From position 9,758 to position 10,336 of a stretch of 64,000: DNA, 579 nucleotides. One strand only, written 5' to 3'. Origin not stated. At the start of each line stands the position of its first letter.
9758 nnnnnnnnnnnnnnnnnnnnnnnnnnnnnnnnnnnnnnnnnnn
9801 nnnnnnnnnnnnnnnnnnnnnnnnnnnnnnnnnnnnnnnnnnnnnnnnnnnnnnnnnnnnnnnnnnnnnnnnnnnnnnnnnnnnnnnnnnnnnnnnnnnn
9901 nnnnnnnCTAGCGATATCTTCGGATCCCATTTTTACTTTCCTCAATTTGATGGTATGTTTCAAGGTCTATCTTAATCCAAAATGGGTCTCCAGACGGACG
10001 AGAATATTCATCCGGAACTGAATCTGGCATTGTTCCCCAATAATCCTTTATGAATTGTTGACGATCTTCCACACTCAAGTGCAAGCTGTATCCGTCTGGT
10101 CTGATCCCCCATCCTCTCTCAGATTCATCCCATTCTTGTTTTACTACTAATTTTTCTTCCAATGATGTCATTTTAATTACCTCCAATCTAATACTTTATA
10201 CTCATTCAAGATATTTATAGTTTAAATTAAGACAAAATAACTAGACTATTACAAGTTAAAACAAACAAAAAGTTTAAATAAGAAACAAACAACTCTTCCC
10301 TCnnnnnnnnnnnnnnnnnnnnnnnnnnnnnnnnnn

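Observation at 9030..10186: RelA/SpoT-type small alarmone hydrolase (HD domain) operon in an archaeon, GC-elevated, with two overlapping unknown ORFs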

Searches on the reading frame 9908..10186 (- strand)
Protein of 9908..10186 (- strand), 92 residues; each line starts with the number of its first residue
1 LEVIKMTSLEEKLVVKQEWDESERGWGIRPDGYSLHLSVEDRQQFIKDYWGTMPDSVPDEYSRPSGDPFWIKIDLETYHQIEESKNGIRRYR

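Call 3: search_protein_families(library=pfam, proteins=[window:9908-10186:-], max_evalue=0.1)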
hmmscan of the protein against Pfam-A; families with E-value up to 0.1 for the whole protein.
window:9908-10186:- (92 aa): 0 families

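Call 5: search_protein_families(library=ncbifam, proteins=[window:9908-10186:-], max_evalue=0.1)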
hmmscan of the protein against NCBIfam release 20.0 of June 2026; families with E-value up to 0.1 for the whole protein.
window:9908-10186:- (92 aa): 0 families

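Call 20: find_homologous_proteins(query=window:9908-10171:-, max_evalue=0.001)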
Query window:9908-10171:- (87 aa): 123 proteins with E <= 0.001 among 123 candidates; the best 120 are listed.
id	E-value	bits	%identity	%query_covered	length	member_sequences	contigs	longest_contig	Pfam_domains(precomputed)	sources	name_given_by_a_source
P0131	9.4e-54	197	100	100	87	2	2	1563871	-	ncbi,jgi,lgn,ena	ncbi:MAG: hypothetical protein WCV90_06305 [Candidatus Woesearchaeota archaeon]|jgi:hypothetical pro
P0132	2.2e-34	135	69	100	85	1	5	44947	-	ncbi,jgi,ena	-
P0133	2.5e-31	125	64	99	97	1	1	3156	-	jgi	-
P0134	1.1e-29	120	63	92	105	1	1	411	-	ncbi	-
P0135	1.6e-29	120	66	91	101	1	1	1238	-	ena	-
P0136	2.0e-29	119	64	90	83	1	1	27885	-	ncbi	ncbi:MAG: hypothetical protein RLZZ480_305 [Candidatus Parcubacteria bacterium]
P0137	3.1e-29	119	60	98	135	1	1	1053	-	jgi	-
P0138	3.5e-29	119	63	92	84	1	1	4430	-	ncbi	-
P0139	3.7e-29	118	69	89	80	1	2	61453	-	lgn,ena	-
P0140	4.9e-29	118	66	91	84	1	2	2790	-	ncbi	-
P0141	1.1e-28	117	61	97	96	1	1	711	-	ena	-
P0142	1.5e-28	116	63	91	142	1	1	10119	-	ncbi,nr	ncbi:MAG: hypothetical protein HYT27_01415 [Parcubacteria group bacterium]|nr:hypothetical protein [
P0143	1.8e-28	116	58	93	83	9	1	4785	-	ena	-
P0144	2.3e-28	116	60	90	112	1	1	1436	-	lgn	-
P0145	3.2e-28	115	66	91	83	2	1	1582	-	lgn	-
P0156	3.7e-27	112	59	90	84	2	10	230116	-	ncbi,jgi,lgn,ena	jgi:hypothetical protein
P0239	2.6e-15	74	43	84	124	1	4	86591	-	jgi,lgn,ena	jgi:hypothetical protein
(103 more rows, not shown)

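Call 22: find_encoding_contigs(protein=P0132, flank=4000, max_places=3)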
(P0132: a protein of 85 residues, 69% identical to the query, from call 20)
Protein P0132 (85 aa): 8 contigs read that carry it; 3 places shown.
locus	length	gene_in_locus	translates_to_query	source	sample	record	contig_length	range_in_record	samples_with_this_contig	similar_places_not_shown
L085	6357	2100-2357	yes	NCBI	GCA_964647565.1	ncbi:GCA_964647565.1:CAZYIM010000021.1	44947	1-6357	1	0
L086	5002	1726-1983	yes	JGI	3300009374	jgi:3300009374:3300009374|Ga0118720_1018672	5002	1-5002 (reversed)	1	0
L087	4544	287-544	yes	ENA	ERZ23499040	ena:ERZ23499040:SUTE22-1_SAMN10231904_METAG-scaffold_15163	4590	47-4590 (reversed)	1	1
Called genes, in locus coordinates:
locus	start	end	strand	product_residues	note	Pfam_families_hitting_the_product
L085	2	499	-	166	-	?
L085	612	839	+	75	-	-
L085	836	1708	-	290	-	PF04014:MazE_antitoxin (weak)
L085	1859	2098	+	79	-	-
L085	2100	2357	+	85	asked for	-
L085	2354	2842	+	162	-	PF13328:HD_4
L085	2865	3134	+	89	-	PF26604:CBU_0592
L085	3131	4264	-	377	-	PF02353:CMAS, PF01728:FtsJ, PF13489:Methyltransf_23, PF08241:Methyltransf_11, PF08242:Methyltransf_12, PF13649:Methyltransf_25, PF13847:Methyltransf_31 (weak)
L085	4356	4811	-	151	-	-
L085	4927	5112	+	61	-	-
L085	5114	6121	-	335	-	PF00657:Lipase_GDSL, PF13472:Lipase_GDSL_2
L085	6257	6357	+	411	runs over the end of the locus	PF13506:Glyco_transf_21, PF13641:Glyco_tranf_2_3, PF00535:Glycos_transf_2, PF10111:Glyco_tranf_2_2, PF03142:Chitin_synth_2, PF13632:Glyco_trans_2_3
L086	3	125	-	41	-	?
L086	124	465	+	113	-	-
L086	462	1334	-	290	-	PF04014:MazE_antitoxin (weak)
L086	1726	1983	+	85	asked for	-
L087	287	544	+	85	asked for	-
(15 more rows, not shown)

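Call 23: find_encoding_contigs(protein=P0136, flank=4000, max_places=2)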
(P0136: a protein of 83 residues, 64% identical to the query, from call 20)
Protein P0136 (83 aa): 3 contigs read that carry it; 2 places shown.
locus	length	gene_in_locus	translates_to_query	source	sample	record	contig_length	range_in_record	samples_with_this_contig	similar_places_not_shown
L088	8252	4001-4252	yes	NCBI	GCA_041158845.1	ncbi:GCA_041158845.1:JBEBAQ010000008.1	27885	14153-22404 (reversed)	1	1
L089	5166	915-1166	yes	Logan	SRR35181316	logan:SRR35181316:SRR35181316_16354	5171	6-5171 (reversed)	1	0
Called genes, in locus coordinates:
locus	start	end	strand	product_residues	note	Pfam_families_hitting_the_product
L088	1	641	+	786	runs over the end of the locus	PF09364:XFP_N, PF03894:XFP, PF09363:XFP_C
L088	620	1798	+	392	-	PF00871:Acetate_kinase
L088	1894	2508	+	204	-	-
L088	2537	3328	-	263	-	PF01978:TrmB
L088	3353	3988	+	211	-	PF13328:HD_4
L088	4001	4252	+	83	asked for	-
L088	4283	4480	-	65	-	-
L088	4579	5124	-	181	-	-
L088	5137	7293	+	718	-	PF10101:DUF2339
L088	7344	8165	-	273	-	-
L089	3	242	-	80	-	?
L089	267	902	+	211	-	PF13328:HD_4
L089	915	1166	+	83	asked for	-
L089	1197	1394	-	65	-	-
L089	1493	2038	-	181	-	-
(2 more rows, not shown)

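Call 24: find_encoding_contigs(protein=P0156, flank=4000, max_places=3)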
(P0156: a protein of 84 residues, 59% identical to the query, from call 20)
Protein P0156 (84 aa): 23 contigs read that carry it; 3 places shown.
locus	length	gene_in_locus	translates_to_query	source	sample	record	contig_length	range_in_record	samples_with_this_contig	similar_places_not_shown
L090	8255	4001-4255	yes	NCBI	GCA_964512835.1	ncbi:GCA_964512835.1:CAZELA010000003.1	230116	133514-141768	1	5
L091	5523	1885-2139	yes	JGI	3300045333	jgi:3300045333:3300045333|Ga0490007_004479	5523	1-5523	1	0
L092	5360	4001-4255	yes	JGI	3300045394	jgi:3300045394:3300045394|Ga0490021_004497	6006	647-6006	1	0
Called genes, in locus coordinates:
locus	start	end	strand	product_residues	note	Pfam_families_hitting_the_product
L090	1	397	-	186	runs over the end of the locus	PF10646:Germane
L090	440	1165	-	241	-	-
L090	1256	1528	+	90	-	-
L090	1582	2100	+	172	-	PF00156:Pribosyltran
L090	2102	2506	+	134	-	PF00293:NUDIX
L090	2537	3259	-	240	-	PF01978:TrmB (weak), PF12802:MarR_2 (faint)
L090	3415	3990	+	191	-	PF13328:HD_4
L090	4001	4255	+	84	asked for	-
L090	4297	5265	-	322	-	-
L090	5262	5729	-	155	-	-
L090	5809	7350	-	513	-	PF13541:ChlI, PF00493:MCM, PF01078:Mg_chelatase, PF07728:AAA_5, PF13335:Mg_chelatase_C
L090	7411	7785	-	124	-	PF01258:zf-dskA_traR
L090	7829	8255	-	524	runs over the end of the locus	-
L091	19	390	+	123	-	PF00293:NUDIX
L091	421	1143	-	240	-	PF01978:TrmB (weak), PF12802:MarR_2 (faint)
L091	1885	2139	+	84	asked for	-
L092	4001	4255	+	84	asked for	-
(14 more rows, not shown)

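Call 28: find_related_loci(query=A1, collection=metagenome_contigs, flank=3000)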
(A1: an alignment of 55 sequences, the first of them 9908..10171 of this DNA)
Query A1 (87 aa) in metagenome_contigs; peptide patterns used: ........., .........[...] (x = any residue, [..] = any of these).
371 stretches matched a pattern; 315 encode a relative of the query (tblastn E <= 1e-3); the best 80 are kept; 80 distinct loci.
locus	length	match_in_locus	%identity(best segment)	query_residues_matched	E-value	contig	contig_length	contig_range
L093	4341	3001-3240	63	8-87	8e-33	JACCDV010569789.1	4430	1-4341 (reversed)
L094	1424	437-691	56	3-87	6e-33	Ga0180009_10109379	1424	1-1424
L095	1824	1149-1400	61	2-84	1e-32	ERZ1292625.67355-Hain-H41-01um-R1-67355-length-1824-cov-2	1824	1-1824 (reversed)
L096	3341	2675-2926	61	2-84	3e-32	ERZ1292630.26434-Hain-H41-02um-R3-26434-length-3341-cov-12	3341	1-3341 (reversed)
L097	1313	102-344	60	7-87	2e-32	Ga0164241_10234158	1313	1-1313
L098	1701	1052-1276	68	9-83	5e-32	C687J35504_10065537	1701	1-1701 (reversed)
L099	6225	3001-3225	68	9-83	6e-32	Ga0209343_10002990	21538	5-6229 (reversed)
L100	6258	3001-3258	55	1-86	1e-31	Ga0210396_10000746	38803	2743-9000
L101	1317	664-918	59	3-87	3e-32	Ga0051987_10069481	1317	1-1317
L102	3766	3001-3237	61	7-85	4e-30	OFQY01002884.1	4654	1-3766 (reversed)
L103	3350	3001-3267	60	1-87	5e-30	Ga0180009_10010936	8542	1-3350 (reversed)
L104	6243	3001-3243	58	3-83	6e-30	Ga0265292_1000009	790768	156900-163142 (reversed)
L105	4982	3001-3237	61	7-85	4e-30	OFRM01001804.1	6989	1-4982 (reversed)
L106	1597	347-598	52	3-86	3e-30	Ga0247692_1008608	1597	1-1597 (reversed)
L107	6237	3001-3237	57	7-85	7e-30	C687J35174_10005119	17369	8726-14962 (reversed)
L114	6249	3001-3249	57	6-86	4e-29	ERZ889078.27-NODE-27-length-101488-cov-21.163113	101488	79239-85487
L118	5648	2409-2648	53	8-87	1e-28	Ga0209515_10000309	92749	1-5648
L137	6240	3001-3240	55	8-85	7e-27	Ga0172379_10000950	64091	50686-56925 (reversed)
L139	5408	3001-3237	57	9-87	7e-27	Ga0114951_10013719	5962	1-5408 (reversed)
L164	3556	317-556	49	1-81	6e-26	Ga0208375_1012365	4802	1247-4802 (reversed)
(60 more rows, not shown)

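Call 34: predict_structure(alignment_id=A1)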
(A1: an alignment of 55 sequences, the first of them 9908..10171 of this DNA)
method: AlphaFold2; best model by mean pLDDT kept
length: 87 residues; sequences in the alignment: 55
mean_pLDDT: 93.5   pTM: 0.80
mean pLDDT of the five models: 93.5, 93.2, 92.2, 92.1, 91.4
residues with pLDDT >= 90: 76; 70-90: 6; 50-70: 4; < 50: 1
segments of 3 or more residues with pLDDT < 50: none
pLDDT, mean of each block of 10 residues (from residue 1): 79 94 95 98 95 93 97 97 93
secondary structure, 60 per line:
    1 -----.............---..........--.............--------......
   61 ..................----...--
elements in order: E6-18 E22-31 H34-46 E55-69 H70-78 E83-85

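Call 50: search_protein_families(library=padloc, proteins=[window:9908-10171:-], max_evalue=0.1)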
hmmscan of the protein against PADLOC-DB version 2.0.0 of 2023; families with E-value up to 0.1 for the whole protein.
window:9908-10171:- (87 aa): 0 families

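Call 51: search_protein_families(library=phrogs, proteins=[window:9908-10171:-], max_evalue=0.1)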
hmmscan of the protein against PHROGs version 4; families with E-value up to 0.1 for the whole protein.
window:9908-10171:- (87 aa): 2 families
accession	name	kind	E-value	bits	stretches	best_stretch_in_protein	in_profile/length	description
phrog_11243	-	unknown function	6.3e-05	24.3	1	6-37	5-37/93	-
phrog_25627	-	unknown function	0.1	13.8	1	16-47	59-90/142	-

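Call 52: search_dna_similar(query=window:9908-10171:-, collection=phages, mode=protein, max_evalue=0.001, max_rows=20)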
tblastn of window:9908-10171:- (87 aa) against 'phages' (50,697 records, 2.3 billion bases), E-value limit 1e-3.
Records with a match: 5; places in all: 5; records where one place covers at least 80% of the query: 4.
Best place of each record, by identity: <60% 5.
By first word of the organism name: uncultured 3; Streptomyces 2.
By host as written in the record: - 3; Streptomyces lividans JI 1326 2.
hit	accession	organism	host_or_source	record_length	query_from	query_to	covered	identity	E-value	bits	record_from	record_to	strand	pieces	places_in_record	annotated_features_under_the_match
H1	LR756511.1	uncultured phage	metagenomic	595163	9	86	90%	53.8%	4e-21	91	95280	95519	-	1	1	record has no annotation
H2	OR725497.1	Streptomyces phage LuckySocke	Streptomyces lividans JI 1326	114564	9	87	91%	43.0%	2e-16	77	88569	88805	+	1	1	171: hypothetical protein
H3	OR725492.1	Streptomyces phage Alone3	Streptomyces lividans JI 1326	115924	9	87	91%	43.0%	2e-16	77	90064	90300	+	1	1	173: hypothetical protein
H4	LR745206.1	uncultured phage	metagenomic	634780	9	81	84%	39.7%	3e-12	66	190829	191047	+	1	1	record has no annotation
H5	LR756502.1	uncultured phage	metagenomic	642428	9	64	64%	42.1%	7e-8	53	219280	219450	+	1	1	record has no annotation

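Call 53: find_related_loci(query=A1, collection=viral_contigs, flank=3000)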
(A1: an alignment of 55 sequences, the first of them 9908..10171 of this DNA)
Query A1 (87 aa) in viral_contigs; peptide patterns used: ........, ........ (x = any residue, [..] = any of these).
142 stretches matched a pattern; 98 encode a relative of the query (tblastn E <= 1e-3); the best 80 are kept; 80 distinct loci.
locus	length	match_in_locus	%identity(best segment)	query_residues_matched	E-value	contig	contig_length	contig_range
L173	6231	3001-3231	58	9-86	7e-27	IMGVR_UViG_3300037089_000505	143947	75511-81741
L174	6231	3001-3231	58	9-86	7e-27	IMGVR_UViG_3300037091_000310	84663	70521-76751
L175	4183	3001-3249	51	1-83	9e-26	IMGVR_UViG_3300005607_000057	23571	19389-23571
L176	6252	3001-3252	48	2-86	2e-25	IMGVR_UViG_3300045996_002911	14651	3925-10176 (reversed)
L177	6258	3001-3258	50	2-84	2e-24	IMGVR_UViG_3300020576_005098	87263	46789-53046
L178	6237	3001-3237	53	9-84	5e-24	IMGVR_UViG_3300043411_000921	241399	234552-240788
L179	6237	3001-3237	53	9-84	7e-24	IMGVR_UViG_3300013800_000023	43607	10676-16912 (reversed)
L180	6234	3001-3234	54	9-87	4e-23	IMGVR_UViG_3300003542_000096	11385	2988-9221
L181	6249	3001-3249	51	5-87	4e-23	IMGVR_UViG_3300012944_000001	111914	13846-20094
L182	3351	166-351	60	9-70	6e-23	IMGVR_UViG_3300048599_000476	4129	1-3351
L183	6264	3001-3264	49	2-86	2e-22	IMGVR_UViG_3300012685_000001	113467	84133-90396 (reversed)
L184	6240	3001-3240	53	9-86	1e-21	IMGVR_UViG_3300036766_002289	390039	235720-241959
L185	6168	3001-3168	61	9-64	1e-20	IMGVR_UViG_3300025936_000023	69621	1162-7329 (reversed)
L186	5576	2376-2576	52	18-84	1e-19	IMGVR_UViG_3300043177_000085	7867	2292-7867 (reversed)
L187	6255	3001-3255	49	9-86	6e-19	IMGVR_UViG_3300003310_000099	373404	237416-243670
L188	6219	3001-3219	47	9-81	5e-19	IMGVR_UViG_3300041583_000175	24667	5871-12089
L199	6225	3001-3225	43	9-84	3e-16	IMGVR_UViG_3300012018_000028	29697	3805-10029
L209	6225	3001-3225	39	7-80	5e-16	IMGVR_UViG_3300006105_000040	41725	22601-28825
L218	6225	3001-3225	39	7-80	5e-16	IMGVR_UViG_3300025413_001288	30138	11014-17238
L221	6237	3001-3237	35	1-78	8e-15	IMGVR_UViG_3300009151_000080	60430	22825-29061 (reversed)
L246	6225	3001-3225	36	9-81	6e-13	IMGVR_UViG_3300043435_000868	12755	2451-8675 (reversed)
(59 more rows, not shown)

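Call 59: search_solved_structures(query=A1, max_evalue=5)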
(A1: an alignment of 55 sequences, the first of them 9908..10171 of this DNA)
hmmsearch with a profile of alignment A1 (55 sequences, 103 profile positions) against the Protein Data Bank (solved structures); distinct sequences matched with E-value up to 5: 1.
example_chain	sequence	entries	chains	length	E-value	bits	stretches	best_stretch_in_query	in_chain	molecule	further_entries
9ygm_LP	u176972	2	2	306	0.023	18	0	40-86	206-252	60S ribosomal protein uL18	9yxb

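Call 61: fold_search(model_id=the predicted structure, library=viral)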
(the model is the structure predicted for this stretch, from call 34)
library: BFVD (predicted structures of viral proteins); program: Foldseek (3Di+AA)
matches with E <= 10: 680; with E <= 0.001: 6
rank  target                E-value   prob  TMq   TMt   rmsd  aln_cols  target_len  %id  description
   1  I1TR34                1.3e-05  1.00  0.83  0.77   2.0        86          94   24  (no name in the UniProt tables at hand)
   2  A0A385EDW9            1.8e-05  1.00  0.78  0.74   2.8        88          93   25  Uncharacterized protein [Caulobacter phage CcrSC]
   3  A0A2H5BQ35            1.2e-04  1.00  0.72  0.66   5.0        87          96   17  Uncharacterized protein [Vibrio phage Vp_R1]
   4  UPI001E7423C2         5.0e-04  1.00  0.68  0.61   3.3        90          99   22  (no name look-up for this kind of identifier)
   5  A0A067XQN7            7.6e-04  1.00  0.56  0.73   2.3        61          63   36  (no name in the UniProt tables at hand)
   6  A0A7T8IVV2            8.5e-04  1.00  0.72  0.51   3.6        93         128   18  Uncharacterized protein [Erwinia phage pEa_SNUABM_5]
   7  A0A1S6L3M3            2.3e-03  1.00  0.69  0.52   2.6        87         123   16  Uncharacterized protein [Erwinia phage vB_EamM_Yoloswag]
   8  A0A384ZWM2            5.7e-03  1.00  0.73  0.56   2.6        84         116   23  Uncharacterized protein [Dickeya phage vB_DsoM_JA13]
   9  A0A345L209            6.0e-03  1.00  0.51  0.36   3.3        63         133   25  Uncharacterized protein [Streptomyces phage Blueeyedbeauty]
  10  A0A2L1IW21            1.0e-02  1.00  0.55  0.71   3.0        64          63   26  Uncharacterized protein [Streptomyces phage BillNye]
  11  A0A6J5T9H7            2.4e-02  1.00  0.54  0.65   1.7        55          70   31  Uncharacterized protein [uncultured Caudovirales phage]
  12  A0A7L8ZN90            2.4e-02  1.00  0.44  0.54   2.9        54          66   30  Uncharacterized protein [Erwinia phage pEa_SNUABM_47]
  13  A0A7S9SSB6            4.8e-02  0.95  0.39  0.40   7.1        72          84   21  Uncharacterized protein [Salmonella phage GEC_vB_N7]
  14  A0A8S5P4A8            9.2e-02  0.41  0.29  0.27   6.5        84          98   14  Uncharacterized protein [Podoviridae sp. ctQZJ2]
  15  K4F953                1.5e-01  0.51  0.35  0.33   8.4        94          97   15  Uncharacterized protein [Cronobacter phage vB_CsaM_GAP31]
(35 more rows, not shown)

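Call 66: find_encoding_contigs(protein=P0239, flank=4000, max_places=2)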
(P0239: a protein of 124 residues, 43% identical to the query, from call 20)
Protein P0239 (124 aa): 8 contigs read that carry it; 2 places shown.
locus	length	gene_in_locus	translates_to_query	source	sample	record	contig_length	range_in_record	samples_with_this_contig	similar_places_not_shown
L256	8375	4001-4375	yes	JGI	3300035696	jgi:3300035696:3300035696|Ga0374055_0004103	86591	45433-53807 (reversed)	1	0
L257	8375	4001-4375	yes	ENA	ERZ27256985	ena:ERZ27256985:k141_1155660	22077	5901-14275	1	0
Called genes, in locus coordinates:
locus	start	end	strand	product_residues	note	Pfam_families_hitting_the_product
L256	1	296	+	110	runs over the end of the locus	-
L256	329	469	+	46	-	-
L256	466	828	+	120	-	-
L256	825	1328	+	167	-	-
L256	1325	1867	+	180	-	-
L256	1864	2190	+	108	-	-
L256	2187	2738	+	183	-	-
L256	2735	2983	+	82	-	-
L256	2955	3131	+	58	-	-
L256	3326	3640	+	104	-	-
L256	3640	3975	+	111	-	-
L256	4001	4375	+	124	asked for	-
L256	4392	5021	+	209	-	PF17720:RLIG1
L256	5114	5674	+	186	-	-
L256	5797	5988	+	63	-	-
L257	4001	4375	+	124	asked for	-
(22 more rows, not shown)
